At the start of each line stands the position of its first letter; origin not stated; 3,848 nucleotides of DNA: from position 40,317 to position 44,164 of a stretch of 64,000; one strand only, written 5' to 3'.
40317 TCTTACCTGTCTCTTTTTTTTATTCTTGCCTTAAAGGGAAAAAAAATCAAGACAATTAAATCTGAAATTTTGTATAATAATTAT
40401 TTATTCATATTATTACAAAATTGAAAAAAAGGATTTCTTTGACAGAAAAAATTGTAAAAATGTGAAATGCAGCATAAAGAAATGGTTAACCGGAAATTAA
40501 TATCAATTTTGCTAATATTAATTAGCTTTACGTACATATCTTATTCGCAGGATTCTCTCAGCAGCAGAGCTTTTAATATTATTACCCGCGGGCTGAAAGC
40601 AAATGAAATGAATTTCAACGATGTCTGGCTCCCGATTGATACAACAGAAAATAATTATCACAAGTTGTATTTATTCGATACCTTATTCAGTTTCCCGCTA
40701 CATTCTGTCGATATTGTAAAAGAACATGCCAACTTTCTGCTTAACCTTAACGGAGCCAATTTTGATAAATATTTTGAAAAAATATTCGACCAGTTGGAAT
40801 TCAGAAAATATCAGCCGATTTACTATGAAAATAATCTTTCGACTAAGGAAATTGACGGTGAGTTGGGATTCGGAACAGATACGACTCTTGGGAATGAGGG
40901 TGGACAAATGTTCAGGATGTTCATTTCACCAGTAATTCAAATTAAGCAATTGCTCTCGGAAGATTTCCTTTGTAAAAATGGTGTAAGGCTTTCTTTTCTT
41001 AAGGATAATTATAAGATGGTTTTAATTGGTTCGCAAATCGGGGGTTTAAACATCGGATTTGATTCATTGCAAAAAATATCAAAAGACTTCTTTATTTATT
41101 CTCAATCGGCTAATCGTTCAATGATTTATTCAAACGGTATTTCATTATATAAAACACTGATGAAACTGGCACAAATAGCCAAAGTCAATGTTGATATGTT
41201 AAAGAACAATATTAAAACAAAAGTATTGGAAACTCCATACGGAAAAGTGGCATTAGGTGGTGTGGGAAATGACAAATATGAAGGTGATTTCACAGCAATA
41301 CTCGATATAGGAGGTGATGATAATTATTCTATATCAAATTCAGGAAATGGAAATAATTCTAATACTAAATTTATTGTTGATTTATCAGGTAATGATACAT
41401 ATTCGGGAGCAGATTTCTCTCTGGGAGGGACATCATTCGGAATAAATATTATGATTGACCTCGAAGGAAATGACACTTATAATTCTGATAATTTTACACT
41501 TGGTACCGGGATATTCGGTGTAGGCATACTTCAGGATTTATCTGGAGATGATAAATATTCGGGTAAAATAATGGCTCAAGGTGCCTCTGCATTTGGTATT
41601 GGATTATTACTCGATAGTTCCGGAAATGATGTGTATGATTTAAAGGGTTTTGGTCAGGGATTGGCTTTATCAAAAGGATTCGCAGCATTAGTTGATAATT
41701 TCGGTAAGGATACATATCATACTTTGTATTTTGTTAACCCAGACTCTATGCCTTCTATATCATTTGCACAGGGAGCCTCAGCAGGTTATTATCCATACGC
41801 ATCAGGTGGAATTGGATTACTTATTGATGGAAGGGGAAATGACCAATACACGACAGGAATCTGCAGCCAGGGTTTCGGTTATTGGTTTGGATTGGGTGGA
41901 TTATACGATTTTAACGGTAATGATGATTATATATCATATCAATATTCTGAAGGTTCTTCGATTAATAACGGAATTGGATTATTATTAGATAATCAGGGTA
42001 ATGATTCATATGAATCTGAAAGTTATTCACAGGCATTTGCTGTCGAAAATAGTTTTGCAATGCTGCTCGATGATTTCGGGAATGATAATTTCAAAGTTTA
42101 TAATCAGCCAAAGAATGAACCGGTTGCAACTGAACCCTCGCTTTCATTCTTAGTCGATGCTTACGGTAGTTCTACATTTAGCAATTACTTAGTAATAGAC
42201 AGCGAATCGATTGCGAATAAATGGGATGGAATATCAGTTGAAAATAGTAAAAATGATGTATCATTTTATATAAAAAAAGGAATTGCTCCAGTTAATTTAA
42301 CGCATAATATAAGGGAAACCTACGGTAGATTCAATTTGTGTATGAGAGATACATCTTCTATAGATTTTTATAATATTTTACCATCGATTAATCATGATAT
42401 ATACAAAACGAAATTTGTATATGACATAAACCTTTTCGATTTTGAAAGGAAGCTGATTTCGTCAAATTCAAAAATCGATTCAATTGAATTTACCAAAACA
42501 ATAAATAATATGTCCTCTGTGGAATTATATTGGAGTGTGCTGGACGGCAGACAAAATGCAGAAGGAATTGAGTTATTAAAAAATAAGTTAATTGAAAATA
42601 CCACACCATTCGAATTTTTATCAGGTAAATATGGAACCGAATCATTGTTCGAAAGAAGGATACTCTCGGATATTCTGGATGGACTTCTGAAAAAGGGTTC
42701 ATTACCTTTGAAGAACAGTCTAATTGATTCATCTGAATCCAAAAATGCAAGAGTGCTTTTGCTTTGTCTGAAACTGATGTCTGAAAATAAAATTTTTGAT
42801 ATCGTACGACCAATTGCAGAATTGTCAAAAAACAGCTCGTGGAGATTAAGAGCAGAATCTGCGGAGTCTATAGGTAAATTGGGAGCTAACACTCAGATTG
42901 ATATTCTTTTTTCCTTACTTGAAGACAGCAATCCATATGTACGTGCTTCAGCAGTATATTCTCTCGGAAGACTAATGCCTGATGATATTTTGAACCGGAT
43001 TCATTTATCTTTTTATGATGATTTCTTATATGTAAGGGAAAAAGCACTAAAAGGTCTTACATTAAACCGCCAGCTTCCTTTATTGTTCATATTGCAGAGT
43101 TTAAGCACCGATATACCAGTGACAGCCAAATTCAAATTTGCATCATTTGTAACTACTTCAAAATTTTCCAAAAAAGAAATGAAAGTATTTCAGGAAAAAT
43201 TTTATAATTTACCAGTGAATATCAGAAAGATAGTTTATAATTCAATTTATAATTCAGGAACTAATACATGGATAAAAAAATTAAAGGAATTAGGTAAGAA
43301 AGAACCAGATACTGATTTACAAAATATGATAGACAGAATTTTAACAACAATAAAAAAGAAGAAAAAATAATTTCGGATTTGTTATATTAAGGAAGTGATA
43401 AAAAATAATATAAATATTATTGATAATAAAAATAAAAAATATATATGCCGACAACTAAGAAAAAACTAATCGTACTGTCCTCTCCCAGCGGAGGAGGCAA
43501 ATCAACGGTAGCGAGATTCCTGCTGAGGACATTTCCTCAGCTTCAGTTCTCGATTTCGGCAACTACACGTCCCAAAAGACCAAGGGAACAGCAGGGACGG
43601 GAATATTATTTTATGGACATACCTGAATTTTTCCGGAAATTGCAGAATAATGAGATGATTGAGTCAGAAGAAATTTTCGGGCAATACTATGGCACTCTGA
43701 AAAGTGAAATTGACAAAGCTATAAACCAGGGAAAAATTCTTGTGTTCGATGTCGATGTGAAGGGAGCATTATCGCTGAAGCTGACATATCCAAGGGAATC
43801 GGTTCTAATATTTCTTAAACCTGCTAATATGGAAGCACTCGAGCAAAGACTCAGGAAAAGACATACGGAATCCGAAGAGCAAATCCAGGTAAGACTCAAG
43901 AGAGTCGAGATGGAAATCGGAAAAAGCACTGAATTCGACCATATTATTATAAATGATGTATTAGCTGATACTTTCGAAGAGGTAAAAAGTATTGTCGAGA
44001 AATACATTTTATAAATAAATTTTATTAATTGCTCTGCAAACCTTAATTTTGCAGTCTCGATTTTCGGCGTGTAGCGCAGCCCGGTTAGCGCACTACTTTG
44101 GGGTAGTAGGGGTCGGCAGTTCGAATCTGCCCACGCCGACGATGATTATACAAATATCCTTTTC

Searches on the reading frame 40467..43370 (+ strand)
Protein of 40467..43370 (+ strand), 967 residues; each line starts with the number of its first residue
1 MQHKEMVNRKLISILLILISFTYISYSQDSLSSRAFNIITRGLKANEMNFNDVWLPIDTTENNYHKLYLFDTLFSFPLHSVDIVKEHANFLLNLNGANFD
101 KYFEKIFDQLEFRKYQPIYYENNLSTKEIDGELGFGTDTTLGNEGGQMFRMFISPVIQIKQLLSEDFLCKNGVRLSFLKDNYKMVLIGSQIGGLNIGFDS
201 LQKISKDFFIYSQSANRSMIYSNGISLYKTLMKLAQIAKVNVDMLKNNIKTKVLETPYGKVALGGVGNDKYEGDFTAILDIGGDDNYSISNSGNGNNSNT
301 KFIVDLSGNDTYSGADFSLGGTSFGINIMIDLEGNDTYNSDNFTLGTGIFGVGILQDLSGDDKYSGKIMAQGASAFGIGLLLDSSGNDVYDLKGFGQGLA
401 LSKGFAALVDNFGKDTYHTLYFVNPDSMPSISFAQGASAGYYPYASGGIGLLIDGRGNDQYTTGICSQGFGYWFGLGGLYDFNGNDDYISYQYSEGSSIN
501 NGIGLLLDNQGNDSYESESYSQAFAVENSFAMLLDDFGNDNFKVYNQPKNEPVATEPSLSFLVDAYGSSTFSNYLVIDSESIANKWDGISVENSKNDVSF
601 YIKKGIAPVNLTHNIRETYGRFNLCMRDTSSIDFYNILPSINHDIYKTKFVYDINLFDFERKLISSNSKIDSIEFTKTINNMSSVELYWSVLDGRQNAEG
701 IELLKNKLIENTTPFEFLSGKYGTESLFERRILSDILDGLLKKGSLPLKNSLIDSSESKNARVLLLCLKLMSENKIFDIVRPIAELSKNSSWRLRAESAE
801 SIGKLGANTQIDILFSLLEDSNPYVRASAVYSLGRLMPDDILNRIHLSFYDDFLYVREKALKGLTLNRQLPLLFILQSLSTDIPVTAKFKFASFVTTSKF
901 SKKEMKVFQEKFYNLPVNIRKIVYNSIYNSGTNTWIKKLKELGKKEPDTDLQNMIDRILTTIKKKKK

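Call 8: search_protein_families(library=pfam, proteins=[window:40467-43370:+], max_evalue=0.001)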
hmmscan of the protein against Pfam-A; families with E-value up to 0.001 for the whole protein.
window:40467-43370:+ (967 aa): 2 families
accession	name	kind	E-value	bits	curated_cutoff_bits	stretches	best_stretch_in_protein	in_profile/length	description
PF13646.12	HEAT_2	-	3.5e-09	37.3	27.7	1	783-835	5-57/88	HEAT repeats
PF02985.28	HEAT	-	1.9e-07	31.1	23.5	1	812-838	3-29/31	HEAT repeat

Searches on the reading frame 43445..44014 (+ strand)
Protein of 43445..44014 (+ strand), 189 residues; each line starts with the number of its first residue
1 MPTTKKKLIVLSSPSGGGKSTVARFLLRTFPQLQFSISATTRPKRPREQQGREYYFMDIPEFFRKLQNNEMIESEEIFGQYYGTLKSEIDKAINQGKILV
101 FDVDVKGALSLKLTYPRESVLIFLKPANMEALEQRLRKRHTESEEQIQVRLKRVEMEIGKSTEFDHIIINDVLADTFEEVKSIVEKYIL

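Call 8: search_protein_families(library=pfam, proteins=[window:43445-44014:+], max_evalue=0.001)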
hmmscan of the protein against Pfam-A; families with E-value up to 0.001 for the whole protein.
window:43445-44014:+ (189 aa): 1 family
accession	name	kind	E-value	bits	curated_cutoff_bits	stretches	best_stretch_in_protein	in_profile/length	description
PF00625.27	Guanylate_kin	-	5.4e-43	147.2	25.2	1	6-186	2-181/182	Guanylate kinase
